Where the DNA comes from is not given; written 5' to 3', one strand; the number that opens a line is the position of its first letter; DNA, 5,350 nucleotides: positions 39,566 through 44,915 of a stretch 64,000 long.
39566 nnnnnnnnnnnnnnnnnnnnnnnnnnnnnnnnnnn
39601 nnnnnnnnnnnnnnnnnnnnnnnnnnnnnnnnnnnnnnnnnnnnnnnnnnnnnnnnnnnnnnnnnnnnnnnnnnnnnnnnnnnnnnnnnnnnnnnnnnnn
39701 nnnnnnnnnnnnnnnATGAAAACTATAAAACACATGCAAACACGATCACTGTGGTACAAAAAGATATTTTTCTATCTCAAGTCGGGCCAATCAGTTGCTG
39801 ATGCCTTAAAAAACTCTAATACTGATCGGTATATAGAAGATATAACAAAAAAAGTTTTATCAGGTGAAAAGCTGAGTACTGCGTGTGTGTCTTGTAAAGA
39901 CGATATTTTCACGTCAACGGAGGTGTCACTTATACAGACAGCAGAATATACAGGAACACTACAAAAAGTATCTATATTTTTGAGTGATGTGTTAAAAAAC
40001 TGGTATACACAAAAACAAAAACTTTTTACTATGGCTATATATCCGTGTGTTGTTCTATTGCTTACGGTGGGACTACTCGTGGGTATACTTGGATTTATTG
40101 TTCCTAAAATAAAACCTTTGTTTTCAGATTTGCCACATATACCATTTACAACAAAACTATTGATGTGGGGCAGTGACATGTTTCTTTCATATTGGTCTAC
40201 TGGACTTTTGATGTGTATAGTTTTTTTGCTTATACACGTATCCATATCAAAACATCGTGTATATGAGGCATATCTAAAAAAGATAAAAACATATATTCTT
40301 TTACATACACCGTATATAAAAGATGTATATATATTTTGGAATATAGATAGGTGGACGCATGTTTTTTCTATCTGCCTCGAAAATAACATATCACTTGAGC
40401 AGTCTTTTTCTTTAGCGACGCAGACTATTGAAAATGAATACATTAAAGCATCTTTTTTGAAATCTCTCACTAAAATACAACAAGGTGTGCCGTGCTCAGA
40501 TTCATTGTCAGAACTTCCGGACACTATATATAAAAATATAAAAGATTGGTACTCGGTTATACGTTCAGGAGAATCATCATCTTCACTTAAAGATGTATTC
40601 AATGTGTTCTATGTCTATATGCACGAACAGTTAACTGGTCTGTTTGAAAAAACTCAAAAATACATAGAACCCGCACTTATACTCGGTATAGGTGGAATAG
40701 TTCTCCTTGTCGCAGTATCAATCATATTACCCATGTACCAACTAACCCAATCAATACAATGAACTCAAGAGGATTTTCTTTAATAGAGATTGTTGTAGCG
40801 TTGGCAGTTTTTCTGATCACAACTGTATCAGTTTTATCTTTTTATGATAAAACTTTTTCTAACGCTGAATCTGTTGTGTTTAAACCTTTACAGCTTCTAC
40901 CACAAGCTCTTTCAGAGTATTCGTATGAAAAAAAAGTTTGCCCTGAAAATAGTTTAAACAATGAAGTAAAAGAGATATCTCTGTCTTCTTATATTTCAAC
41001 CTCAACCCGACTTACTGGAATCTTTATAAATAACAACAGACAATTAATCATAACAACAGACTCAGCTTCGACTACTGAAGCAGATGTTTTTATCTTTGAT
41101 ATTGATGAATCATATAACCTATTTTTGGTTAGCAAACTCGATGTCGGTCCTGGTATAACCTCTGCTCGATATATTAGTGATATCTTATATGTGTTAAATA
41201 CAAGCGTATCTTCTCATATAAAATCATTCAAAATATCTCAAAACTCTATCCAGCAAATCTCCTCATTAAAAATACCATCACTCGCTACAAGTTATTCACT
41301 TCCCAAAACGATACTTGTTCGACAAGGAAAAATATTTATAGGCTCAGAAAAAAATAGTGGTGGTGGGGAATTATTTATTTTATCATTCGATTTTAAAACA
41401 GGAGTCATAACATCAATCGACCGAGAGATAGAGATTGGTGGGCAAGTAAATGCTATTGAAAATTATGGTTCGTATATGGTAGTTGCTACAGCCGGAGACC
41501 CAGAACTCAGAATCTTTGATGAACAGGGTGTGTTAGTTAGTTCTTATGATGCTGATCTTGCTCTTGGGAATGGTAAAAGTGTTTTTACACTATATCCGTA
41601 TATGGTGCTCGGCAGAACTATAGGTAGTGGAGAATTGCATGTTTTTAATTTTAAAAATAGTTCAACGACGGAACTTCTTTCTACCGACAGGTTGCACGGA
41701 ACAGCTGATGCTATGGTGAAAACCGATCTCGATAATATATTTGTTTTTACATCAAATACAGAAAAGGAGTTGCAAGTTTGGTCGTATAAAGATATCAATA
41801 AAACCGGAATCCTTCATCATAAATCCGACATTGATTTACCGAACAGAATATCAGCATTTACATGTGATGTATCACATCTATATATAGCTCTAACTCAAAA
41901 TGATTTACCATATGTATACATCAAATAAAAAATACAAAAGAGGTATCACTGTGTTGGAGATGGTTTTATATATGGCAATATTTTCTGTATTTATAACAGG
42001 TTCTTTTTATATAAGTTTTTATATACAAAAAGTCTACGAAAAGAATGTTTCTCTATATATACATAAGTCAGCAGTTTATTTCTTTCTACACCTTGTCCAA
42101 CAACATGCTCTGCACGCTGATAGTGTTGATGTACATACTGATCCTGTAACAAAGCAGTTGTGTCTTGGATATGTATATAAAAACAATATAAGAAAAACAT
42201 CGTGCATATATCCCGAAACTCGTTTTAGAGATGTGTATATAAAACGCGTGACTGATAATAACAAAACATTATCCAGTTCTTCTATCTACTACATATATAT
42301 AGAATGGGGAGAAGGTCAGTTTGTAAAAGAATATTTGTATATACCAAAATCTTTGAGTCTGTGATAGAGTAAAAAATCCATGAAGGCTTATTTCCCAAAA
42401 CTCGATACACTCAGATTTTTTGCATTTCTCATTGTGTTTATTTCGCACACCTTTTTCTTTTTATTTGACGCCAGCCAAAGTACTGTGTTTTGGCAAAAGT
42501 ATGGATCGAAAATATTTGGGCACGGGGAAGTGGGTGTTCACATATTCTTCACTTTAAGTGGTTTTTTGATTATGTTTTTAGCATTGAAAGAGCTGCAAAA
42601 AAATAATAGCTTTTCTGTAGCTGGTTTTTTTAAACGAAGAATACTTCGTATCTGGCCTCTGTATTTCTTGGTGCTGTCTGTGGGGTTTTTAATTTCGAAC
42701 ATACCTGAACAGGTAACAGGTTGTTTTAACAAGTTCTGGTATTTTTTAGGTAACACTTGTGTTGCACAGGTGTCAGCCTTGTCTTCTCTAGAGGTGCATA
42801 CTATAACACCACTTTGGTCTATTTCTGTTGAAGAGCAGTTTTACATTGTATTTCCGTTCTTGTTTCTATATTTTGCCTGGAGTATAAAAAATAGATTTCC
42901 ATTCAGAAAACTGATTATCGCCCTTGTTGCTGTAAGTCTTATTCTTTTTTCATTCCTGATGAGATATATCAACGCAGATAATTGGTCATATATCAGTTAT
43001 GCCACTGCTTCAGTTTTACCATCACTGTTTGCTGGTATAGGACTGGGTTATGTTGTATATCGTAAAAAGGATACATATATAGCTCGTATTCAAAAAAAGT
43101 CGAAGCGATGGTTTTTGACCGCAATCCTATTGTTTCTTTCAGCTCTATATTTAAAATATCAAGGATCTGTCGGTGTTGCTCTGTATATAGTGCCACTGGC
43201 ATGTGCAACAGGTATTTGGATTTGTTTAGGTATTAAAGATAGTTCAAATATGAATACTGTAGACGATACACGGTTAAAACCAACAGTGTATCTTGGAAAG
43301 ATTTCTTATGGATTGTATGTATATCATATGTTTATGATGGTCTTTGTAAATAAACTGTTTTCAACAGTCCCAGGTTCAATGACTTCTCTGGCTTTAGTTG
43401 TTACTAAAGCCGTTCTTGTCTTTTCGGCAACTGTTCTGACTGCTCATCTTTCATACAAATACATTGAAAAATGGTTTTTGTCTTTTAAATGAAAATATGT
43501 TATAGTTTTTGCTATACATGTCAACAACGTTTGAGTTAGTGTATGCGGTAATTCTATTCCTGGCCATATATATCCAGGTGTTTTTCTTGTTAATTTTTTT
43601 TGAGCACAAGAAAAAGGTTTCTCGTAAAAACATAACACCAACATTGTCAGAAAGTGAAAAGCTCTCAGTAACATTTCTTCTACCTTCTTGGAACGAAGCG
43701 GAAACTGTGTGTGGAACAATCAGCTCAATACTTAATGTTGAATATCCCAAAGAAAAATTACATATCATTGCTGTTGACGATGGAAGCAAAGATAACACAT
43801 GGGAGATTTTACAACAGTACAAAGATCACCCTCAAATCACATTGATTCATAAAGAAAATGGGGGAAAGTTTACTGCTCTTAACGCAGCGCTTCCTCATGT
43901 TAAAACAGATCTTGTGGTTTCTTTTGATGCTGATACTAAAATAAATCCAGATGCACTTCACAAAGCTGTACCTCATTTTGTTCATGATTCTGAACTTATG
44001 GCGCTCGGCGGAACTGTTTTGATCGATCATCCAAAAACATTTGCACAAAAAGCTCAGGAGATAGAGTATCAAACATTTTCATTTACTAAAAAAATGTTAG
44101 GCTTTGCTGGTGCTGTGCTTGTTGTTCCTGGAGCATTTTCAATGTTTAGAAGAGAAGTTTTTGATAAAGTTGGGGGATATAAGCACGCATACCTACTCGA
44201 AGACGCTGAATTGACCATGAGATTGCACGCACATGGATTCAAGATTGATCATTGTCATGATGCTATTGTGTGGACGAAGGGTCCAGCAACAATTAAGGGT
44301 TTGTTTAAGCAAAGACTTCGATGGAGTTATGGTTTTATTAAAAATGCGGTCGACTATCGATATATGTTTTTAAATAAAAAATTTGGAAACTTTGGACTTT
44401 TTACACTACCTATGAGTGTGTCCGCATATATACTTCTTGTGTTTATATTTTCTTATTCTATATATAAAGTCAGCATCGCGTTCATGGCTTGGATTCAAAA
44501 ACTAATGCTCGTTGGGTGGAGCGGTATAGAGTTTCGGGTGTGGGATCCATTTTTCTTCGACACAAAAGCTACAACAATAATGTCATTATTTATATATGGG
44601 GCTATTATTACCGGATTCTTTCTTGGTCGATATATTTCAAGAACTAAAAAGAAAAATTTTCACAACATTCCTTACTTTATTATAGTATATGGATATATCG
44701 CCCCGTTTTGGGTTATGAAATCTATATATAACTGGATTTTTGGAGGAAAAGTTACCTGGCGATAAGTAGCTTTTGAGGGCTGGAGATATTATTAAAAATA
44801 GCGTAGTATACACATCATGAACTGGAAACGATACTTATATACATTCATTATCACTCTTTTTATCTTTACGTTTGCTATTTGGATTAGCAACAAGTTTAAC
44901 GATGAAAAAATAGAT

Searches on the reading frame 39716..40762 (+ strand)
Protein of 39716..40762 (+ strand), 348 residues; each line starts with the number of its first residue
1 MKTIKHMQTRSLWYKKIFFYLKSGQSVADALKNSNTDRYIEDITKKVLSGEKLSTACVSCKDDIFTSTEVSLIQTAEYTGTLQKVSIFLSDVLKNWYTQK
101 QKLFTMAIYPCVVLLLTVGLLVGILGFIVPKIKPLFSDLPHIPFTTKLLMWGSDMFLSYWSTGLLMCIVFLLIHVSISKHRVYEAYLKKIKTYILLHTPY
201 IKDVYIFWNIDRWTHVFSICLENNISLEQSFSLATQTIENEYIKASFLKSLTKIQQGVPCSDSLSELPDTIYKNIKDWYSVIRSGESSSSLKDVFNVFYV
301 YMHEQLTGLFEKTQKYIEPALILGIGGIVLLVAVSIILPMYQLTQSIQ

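Call 73: search_protein_families(library=pfam, proteins=[window:39716-40762:+], max_evalue=0.001)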
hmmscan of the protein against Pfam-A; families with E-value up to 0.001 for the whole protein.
window:39716-40762:+ (348 aa): 1 family
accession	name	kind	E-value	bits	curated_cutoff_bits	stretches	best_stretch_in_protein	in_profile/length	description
PF00482.28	T2SSF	-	3.7e-30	104.9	25.2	2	26-130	21-125/125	Type II secretion system (T2SS), protein F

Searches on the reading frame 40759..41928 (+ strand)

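Call 73: search_protein_families(library=pfam, proteins=[window:40759-41928:+], max_evalue=0.001)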
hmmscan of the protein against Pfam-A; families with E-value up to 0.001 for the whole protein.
window:40759-41928:+ (389 aa): 1 family
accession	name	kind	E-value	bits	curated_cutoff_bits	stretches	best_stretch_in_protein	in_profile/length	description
PF07963.17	N_methyl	-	2.1e-05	24.3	21.2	1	2-25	3-26/27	Prokaryotic N-terminal methylation motif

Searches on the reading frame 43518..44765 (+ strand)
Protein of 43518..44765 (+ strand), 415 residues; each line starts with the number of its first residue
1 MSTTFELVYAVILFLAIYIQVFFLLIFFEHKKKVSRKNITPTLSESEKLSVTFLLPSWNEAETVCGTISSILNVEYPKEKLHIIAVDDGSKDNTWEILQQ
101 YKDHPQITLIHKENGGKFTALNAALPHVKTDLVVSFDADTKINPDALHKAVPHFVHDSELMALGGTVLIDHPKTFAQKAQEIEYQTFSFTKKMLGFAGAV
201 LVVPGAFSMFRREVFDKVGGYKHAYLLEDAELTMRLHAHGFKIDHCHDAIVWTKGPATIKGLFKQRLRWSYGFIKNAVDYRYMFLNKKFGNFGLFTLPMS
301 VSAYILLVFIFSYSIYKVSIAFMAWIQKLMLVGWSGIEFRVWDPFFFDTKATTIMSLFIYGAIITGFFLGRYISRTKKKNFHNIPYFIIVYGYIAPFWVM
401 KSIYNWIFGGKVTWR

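Call 73: search_protein_families(library=pfam, proteins=[window:43518-44765:+], max_evalue=0.001)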
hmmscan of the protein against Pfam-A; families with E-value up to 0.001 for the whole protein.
window:43518-44765:+ (415 aa): 7 families
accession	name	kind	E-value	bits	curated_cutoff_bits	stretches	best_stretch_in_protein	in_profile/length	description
PF13641.12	Glyco_tranf_2_3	-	3e-35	122.7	27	1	51-272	3-230/230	Glycosyltransferase like family 2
PF00535.33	Glycos_transf_2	-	8e-32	110.9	23.3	1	54-218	3-167/168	Glycosyl transferase family 2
PF13632.12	Glyco_trans_2_3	-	6.2e-23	82.1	27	1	133-332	2-193/198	Glycosyl transferase family group 2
PF13506.12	Glyco_transf_21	-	4.1e-16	59.4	21.7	1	116-270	17-173/174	Glycosyl transferase family 21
PF03142.21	Chitin_synth_2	-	8.5e-14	51.5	27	1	131-221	203-295/527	Chitin synthase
PF10111.15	Glyco_tranf_2_2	-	2.1e-05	24.6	27.3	1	75-239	24-202/276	Glycosyltransferase like family 2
PF13704.12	Glyco_tranf_2_4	-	0.00017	22.5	27.5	1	82-139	21-81/98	Glycosyl transferase family 2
